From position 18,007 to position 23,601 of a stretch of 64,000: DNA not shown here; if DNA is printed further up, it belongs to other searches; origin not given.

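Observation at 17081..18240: Poly-A(10) slippery run at the 3' end of tssM links it in the -1 frame to a 380-aa Ig-like-repeat ORF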

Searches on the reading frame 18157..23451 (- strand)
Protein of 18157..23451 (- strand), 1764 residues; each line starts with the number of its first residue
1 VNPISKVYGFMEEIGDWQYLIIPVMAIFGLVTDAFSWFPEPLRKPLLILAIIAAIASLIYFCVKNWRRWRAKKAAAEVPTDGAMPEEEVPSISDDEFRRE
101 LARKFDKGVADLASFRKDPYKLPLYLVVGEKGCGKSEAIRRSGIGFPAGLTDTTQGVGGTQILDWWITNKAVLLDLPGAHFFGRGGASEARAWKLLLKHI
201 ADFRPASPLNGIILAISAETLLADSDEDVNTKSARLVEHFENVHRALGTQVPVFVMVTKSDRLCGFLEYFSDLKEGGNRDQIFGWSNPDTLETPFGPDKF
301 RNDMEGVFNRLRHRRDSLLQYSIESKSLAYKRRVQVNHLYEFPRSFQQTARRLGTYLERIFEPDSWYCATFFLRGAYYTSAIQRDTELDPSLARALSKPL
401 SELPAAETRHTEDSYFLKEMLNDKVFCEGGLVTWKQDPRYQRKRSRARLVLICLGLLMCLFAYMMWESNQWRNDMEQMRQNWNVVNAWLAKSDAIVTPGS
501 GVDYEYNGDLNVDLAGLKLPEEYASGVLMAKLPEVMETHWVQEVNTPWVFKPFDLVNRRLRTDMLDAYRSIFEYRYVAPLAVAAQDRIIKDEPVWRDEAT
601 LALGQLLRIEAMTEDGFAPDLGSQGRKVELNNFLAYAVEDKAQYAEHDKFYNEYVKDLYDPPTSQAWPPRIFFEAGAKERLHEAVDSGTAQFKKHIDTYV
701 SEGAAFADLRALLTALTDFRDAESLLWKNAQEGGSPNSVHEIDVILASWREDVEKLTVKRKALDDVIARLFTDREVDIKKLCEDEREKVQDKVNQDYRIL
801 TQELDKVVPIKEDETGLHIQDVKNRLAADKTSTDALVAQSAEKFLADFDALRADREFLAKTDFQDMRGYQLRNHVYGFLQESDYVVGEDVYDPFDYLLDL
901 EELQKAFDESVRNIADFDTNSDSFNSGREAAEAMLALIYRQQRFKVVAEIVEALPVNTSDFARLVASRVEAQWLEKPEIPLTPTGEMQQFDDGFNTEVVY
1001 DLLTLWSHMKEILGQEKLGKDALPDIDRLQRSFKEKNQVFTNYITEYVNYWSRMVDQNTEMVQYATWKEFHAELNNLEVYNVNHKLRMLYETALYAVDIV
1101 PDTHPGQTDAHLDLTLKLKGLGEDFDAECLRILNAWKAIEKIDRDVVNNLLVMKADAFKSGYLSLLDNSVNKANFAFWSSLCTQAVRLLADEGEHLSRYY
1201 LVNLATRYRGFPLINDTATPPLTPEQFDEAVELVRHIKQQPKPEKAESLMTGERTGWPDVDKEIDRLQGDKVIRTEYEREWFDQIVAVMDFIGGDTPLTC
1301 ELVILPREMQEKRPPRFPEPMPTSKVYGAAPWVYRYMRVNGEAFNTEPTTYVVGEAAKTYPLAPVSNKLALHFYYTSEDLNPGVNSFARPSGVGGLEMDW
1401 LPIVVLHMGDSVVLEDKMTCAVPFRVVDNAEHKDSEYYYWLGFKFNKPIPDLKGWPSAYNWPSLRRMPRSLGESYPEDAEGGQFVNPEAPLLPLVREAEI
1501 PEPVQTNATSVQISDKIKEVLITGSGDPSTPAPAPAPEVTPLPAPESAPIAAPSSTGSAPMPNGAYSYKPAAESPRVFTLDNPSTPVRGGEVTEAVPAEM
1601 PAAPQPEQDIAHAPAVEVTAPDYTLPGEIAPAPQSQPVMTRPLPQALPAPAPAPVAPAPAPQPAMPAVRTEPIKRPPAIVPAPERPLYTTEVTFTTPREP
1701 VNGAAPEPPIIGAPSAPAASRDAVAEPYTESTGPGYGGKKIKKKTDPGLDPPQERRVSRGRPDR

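Call 6: search_protein_families(library=pfam, proteins=[window:18157-23451:-], max_evalue=0.01)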
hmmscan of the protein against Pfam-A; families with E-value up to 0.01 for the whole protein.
window:18157-23451:- (1764 aa): 1 family
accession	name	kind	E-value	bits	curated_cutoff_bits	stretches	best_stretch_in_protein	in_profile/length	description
PF14331.11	IcmF-related_N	-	3.1e-47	161.5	25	1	188-452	3-256/259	IcmF-related N-terminal domain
